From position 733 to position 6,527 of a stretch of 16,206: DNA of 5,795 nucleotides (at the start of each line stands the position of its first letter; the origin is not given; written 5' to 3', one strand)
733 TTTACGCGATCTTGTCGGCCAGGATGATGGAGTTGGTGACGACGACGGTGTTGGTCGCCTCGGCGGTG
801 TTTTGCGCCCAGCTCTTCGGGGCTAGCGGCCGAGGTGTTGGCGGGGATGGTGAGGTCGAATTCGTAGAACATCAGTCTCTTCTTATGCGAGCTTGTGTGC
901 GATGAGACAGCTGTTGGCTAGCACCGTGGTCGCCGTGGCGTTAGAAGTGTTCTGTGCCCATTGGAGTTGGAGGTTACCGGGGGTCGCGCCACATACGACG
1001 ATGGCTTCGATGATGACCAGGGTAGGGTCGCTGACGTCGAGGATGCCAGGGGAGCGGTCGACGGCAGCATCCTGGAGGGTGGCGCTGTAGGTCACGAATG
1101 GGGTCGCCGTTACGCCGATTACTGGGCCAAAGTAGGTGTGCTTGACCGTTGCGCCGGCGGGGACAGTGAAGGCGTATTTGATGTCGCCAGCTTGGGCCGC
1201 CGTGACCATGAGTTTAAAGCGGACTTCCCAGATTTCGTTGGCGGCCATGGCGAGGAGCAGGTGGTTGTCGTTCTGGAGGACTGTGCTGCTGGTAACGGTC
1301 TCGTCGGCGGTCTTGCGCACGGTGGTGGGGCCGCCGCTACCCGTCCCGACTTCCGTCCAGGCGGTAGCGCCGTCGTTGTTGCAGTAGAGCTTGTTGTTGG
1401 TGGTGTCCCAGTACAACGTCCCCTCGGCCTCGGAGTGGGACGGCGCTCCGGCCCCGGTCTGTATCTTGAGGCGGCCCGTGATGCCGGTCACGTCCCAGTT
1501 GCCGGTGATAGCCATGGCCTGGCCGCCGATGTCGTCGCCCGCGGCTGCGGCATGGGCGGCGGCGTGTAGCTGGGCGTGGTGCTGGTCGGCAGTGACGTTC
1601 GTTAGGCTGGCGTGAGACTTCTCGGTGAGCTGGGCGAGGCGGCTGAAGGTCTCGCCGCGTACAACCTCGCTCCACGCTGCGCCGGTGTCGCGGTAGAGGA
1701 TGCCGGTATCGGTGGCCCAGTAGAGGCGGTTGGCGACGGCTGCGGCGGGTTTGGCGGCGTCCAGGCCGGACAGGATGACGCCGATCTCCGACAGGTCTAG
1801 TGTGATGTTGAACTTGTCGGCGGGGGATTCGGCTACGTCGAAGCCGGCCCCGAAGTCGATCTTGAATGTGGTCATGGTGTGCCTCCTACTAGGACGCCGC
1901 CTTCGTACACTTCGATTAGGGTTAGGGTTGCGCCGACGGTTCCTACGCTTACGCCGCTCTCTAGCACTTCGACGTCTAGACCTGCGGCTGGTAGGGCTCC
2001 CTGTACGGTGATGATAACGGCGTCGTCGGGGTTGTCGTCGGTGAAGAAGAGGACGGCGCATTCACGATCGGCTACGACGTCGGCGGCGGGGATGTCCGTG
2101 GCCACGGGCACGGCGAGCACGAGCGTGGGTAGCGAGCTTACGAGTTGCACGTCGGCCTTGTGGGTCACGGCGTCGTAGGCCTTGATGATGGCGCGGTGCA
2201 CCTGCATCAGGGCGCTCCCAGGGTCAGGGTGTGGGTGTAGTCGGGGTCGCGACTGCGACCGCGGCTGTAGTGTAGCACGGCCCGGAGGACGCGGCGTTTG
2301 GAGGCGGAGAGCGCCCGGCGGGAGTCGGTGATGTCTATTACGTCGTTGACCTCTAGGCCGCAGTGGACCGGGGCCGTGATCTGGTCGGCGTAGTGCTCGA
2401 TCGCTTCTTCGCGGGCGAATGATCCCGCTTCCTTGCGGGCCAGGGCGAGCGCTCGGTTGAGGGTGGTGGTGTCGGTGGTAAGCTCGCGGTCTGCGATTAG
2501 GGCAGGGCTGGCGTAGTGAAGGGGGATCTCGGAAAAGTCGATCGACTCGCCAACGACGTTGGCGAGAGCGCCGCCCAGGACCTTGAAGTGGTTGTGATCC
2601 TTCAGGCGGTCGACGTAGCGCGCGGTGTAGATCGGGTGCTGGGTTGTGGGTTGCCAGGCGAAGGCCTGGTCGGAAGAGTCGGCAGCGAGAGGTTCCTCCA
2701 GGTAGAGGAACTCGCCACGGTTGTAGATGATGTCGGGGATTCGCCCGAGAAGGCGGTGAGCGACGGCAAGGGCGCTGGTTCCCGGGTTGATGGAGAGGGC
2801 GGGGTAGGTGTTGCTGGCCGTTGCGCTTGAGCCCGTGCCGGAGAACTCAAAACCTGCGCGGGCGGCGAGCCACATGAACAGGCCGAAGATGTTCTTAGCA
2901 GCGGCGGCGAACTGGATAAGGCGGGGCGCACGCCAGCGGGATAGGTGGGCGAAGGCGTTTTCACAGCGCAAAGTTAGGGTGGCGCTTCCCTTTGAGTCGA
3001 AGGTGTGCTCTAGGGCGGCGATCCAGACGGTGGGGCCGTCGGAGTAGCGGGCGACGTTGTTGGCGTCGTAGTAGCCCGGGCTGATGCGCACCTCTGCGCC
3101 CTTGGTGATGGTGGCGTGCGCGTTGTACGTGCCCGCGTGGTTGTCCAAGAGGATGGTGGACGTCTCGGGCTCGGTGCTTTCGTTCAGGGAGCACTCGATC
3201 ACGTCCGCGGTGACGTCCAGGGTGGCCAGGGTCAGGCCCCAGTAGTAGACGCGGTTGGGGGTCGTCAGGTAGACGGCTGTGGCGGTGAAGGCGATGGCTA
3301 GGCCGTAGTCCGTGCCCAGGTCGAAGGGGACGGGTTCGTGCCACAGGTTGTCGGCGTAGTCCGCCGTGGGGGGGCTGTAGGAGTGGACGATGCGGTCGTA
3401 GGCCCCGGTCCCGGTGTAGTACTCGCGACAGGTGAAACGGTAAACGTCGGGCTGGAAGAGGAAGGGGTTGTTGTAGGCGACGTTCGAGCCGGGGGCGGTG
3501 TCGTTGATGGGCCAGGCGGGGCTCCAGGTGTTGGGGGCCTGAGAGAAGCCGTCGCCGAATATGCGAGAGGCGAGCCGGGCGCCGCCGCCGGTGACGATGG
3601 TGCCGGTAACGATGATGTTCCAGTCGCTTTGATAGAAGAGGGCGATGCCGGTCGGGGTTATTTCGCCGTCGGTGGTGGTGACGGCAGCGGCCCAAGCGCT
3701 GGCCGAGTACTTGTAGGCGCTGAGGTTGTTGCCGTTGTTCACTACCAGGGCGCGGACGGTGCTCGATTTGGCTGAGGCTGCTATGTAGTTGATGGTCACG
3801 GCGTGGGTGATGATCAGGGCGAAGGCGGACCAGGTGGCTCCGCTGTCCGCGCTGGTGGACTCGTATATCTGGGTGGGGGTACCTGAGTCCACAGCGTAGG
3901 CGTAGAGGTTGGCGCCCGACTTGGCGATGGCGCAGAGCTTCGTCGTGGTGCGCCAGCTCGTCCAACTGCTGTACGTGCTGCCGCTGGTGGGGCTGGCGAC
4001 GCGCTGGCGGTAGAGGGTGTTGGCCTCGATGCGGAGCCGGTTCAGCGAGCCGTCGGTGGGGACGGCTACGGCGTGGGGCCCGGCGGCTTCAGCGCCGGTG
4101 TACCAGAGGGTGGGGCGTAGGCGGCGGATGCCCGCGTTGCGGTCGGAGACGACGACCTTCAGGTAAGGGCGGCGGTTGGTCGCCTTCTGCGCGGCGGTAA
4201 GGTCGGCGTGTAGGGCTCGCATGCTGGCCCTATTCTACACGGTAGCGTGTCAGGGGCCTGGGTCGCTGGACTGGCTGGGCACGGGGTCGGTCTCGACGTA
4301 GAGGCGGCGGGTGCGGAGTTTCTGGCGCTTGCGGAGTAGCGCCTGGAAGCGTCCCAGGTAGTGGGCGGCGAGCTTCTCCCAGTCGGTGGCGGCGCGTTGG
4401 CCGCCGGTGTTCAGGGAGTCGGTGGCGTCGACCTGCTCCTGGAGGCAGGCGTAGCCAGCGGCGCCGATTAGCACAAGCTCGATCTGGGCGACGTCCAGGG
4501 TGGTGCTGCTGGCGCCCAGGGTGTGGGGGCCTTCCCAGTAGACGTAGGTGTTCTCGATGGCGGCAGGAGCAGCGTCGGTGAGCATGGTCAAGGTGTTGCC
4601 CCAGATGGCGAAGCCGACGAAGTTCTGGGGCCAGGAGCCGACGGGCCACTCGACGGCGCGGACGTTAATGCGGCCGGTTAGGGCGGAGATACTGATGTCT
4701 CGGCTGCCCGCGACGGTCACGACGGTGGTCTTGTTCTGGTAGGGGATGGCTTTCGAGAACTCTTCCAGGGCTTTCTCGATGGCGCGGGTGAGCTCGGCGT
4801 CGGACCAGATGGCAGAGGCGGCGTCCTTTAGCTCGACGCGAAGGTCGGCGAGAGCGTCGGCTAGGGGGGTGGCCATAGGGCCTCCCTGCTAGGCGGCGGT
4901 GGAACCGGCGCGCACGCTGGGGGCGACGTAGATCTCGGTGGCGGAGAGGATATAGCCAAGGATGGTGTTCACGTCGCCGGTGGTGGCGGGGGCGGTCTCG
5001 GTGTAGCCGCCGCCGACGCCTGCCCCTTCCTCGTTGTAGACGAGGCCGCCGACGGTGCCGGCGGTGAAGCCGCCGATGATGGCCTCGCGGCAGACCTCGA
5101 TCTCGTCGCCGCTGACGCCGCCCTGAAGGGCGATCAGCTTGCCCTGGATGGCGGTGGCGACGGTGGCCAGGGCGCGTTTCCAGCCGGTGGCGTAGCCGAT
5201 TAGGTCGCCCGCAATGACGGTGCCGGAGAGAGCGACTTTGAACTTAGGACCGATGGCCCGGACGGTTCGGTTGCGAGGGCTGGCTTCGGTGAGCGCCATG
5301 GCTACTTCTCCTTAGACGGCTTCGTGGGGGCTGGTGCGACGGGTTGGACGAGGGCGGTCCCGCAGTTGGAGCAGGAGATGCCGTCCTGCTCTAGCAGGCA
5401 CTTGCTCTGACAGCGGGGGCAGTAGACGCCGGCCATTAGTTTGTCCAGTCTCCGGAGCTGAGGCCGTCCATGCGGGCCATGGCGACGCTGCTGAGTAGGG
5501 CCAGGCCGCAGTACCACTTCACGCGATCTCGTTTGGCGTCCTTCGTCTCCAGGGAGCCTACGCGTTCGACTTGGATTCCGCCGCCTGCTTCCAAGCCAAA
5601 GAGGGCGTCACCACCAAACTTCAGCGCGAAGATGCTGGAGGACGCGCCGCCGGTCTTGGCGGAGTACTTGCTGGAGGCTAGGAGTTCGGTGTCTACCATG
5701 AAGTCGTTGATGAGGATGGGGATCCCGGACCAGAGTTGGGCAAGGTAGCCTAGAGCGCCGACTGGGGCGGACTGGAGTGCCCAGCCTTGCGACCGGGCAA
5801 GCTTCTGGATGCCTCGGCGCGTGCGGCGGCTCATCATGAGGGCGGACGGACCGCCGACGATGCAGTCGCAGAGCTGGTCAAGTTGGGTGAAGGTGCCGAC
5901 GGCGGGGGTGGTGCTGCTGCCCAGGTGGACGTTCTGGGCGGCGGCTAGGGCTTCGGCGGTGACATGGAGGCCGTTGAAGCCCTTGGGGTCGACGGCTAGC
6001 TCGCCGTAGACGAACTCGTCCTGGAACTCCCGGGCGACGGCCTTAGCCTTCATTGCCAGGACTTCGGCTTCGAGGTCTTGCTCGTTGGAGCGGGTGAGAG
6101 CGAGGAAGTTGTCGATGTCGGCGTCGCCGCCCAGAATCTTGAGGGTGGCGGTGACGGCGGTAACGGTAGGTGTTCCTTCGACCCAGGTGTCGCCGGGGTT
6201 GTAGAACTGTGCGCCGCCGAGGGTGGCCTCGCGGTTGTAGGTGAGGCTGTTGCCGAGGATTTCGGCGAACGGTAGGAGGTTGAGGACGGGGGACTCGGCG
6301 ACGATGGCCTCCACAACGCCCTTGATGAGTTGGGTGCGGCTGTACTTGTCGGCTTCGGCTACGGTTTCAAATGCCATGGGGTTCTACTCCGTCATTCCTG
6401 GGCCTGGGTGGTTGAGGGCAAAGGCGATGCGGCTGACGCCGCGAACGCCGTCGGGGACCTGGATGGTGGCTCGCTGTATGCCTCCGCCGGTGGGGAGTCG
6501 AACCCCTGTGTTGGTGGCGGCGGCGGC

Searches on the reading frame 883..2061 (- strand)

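Call 8: search_protein_families(library=phrogs, proteins=[window:883-2061:-], max_evalue=0.01)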
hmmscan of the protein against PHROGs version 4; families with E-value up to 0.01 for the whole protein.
window:883-2061:- (392 aa): 4 families
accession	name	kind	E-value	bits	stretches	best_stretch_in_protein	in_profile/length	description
phrog_5231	-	unknown function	1.1e-07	31.7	2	204-274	47-119/618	-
phrog_19068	-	unknown function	8.8e-07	29.6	1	99-142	37-80/267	-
phrog_13518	-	unknown function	0.0001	21.4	1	202-258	578-635/1230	-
phrog_24062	-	unknown function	0.0028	18.9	1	245-382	22-170/182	-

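Call 23: search_protein_families(library=pfam, proteins=[window:883-2061:-], max_evalue=0.1)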
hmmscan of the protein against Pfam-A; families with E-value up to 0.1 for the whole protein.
window:883-2061:- (392 aa): 0 families

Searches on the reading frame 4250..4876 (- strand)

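Call 8: search_protein_families(library=phrogs, proteins=[window:4250-4876:-], max_evalue=0.01)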
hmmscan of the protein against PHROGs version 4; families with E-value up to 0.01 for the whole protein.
window:4250-4876:- (208 aa): 0 families

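Call 23: search_protein_families(library=pfam, proteins=[window:4250-4876:-], max_evalue=0.1)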
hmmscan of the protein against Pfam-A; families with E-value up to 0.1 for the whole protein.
window:4250-4876:- (208 aa): 2 families
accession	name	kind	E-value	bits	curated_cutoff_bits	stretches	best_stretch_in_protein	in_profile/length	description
PF24175.2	SU10_adaptor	-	8.2e-06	26.8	27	1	5-182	3-182/194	SU10 adaptor protein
PF22734.1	NNH2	-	0.028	14.5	27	0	163-188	111-136/181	NACHT N-terminal Helical domain 2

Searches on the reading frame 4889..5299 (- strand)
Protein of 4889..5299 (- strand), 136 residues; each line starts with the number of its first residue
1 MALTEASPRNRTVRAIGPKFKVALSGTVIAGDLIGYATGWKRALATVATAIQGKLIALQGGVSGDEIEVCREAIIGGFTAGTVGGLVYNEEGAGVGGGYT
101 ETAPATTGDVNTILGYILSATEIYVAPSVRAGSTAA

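Call 8: search_protein_families(library=phrogs, proteins=[window:4889-5299:-], max_evalue=0.01)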
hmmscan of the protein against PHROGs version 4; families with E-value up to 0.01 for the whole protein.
window:4889-5299:- (136 aa): 1 family
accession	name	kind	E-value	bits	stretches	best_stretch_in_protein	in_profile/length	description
phrog_12121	-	unknown function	0.00017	22.6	1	94-125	124-155/165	-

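Call 23: search_protein_families(library=pfam, proteins=[window:4889-5299:-], max_evalue=0.1)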
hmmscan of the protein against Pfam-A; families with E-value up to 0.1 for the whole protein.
window:4889-5299:- (136 aa): 2 families
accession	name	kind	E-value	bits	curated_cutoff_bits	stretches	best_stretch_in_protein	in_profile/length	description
PF00842.27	Ala_racemase_C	-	0.035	14.1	25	1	27-68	32-74/127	Alanine racemase, C-terminal domain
PF18183.6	SLATT_2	-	0.084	13.2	25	1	27-64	91-127/192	SMODS and SLOG-associating 2TM effector domain 2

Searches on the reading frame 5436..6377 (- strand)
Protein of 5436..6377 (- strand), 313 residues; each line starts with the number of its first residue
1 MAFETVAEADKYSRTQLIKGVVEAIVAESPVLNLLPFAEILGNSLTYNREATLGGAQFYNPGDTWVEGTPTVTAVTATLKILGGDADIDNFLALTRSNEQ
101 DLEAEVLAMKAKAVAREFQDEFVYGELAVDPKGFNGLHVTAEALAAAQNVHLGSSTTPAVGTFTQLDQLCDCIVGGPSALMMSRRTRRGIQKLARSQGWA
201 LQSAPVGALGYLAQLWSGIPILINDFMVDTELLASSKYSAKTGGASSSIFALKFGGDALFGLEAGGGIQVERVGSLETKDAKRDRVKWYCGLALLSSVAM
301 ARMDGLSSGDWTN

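Call 8: search_protein_families(library=phrogs, proteins=[window:5436-6377:-], max_evalue=0.01)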
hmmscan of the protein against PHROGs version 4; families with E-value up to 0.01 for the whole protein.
window:5436-6377:- (313 aa): 2 families
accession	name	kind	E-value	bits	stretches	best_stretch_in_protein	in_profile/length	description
phrog_212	-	head and packaging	6.7e-56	190.9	1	5-307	7-294/301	major head protein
phrog_31318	-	unknown function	1.3e-20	74.6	1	162-306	2-144/147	-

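Call 20: find_encoding_contigs(protein=window:5436-6377:-, flank=10000, max_places=10)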
Protein window:5436-6377:- (313 aa): 22 contigs read that carry it; 10 places shown.
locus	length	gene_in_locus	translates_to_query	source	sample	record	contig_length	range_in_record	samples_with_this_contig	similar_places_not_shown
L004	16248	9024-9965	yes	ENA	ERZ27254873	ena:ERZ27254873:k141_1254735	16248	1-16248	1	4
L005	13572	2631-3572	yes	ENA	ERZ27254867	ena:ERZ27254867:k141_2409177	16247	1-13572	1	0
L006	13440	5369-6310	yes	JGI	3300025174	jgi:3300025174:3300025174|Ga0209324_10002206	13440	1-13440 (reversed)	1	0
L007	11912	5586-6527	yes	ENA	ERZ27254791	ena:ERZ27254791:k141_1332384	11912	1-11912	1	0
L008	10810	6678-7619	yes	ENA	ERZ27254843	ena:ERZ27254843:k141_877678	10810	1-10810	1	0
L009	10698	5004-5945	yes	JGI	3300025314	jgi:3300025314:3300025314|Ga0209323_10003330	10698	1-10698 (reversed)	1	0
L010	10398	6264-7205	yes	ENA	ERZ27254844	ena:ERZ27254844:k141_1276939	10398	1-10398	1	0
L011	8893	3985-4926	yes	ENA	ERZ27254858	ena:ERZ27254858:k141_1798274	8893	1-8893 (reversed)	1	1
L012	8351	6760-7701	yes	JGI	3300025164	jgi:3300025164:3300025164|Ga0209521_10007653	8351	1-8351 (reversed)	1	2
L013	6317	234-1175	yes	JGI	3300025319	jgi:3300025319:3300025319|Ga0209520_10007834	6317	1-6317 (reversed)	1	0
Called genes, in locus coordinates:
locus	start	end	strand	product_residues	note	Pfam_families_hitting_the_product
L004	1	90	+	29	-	?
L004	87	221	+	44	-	-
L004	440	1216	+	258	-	-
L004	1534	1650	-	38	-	-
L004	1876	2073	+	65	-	-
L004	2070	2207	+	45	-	-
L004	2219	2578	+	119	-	-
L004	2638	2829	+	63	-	-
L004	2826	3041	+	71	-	-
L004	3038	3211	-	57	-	-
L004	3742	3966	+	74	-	-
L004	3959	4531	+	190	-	-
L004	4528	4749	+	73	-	-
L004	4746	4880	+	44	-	-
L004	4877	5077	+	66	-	-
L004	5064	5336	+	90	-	PF12961:DUF3850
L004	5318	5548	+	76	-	-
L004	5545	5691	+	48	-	-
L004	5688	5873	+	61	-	-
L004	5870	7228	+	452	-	-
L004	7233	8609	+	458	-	PF05133:SPP1_portal, PF16510:P22_portal (weak)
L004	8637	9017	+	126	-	-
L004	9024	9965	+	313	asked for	PF05065:Phage_capsid (weak)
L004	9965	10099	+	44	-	-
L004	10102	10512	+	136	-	-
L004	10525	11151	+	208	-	-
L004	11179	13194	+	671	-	-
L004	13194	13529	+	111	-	-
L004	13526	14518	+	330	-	-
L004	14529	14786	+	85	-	-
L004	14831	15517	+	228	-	PF01510:Amidase_2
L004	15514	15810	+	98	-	-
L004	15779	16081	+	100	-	-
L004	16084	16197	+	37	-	-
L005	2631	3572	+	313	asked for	PF05065:Phage_capsid (weak)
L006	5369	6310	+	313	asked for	PF05065:Phage_capsid (weak)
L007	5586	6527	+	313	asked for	PF05065:Phage_capsid (weak)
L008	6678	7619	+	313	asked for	PF05065:Phage_capsid (weak)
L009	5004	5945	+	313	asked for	PF05065:Phage_capsid (weak)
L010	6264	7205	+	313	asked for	PF05065:Phage_capsid (weak)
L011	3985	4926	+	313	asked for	PF05065:Phage_capsid (weak)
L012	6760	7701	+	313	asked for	PF05065:Phage_capsid (weak)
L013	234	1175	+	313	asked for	PF05065:Phage_capsid (weak)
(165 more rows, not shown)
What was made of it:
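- It is on the same strand as all other genes and was called as a gene by the pipeline that annotated sister contig L004 (call 20).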

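Call 31: find_homologous_proteins(query=L004:14831-15517:+, max_evalue=1e-10)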
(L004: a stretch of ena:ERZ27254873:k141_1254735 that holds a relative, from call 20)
Query L004:14831-15517:+ (228 aa): 37 proteins with E <= 1e-10 among 420 candidates.
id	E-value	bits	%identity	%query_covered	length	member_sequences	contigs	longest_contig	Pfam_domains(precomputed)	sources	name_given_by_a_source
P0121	3.1e-156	536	100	100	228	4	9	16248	PF01510.31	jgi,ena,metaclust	metaclust:\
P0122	1.1e-59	220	54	87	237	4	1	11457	PF01510.31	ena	-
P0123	8.5e-56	207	50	97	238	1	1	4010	PF01510.31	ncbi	-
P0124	2.5e-55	206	61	73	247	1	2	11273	PF23457.2,PF01476.27,PF01510.31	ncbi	-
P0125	9.0e-51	191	49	89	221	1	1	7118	PF01510.31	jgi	jgi:hypothetical protein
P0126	1.6e-49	187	49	86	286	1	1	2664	PF01510.31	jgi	jgi:hypothetical protein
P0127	5.6e-49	185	55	73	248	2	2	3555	PF01476.27,PF01510.31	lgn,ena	-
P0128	5.9e-49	185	55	73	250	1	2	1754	PF01510.31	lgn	-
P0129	7.4e-47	178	53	73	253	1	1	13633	PF01510.31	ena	-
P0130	1.1e-46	177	48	96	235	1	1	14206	PF01510.31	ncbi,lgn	-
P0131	1.5e-46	177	61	64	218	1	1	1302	PF01510.31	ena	-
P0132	4.2e-46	175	51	79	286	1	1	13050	PF01510.31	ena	-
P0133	8.1e-45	171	55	70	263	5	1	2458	PF01510.31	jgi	-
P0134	8.3e-45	171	55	72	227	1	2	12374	PF01510.31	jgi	jgi:hypothetical protein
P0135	5.6e-41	159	50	79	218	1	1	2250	PF01510.31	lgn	-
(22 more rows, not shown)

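Call 62: search_protein_families(library=phrogs, proteins=[L004:1876-2073:+, L004:2070-2207:+, L004:2219-2578:+, L004:2638-2829:+, L004:2826-3041:+, L004:3742-3966:+, L004:3959-4531:+, L004:4528-4749:+, L004:4877-5077:+, L004:15779-16081:+], max_evalue=0.05)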
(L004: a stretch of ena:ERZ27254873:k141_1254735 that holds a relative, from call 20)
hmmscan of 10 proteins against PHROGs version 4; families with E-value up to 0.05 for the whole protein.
L004:1876-2073:+ (65 aa): 0 families

L004:2070-2207:+ (45 aa): 0 families

L004:2219-2578:+ (119 aa): 0 families

L004:2638-2829:+ (63 aa): 0 families

L004:2826-3041:+ (71 aa): 0 families

L004:3742-3966:+ (74 aa): 0 families

L004:3959-4531:+ (190 aa): 1 family
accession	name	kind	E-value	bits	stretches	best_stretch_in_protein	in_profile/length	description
phrog_7074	-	connector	0.022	16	1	3-34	12-46/64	head-tail connector protein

L004:4528-4749:+ (73 aa): 2 families
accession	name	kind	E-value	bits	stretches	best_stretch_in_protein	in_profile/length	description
phrog_1223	-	DNA, RNA and nucleotide metabolism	0.0028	18.7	1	15-72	43-94/123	nucloid associated Lsr2-like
phrog_20934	-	unknown function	0.0064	17.6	1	31-69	8-46/76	-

L004:4877-5077:+ (66 aa): 0 families

L004:15779-16081:+ (100 aa): 0 families

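Call 63: search_protein_families(library=ncbifam, proteins=[L004:2219-2578:+, L004:3959-4531:+, L004:15779-16081:+, L004:15514-15810:+, L004:5318-5548:+, L004:5688-5873:+, L004:13526-14518:+, L004:11179-13194:+, L004:440-1216:+, L004:3742-3966:+], max_evalue=0.05)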
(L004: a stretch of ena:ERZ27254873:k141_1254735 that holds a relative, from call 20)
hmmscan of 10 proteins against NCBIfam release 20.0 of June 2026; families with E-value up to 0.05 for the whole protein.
L004:2219-2578:+ (119 aa): 0 families

L004:3959-4531:+ (190 aa): 0 families

L004:15779-16081:+ (100 aa): 0 families

L004:15514-15810:+ (98 aa): 0 families

L004:5318-5548:+ (76 aa): 0 families

L004:5688-5873:+ (61 aa): 1 family
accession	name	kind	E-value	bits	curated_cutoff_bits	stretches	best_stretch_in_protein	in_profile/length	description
NF001669.0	PRK00432.1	equivalog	0.011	15.7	54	1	2-30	28-53/58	30S ribosomal protein S27ae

L004:13526-14518:+ (330 aa): 1 family
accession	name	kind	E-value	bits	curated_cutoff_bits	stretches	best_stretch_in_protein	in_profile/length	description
NF053688.1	BamI_Bacteroidota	equivalog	0.036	13.3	370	0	140-180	207-246/452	BamI family beta-barrel-assembly machinery protein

L004:11179-13194:+ (671 aa): 0 families

L004:440-1216:+ (258 aa): 0 families

L004:3742-3966:+ (74 aa): 0 families
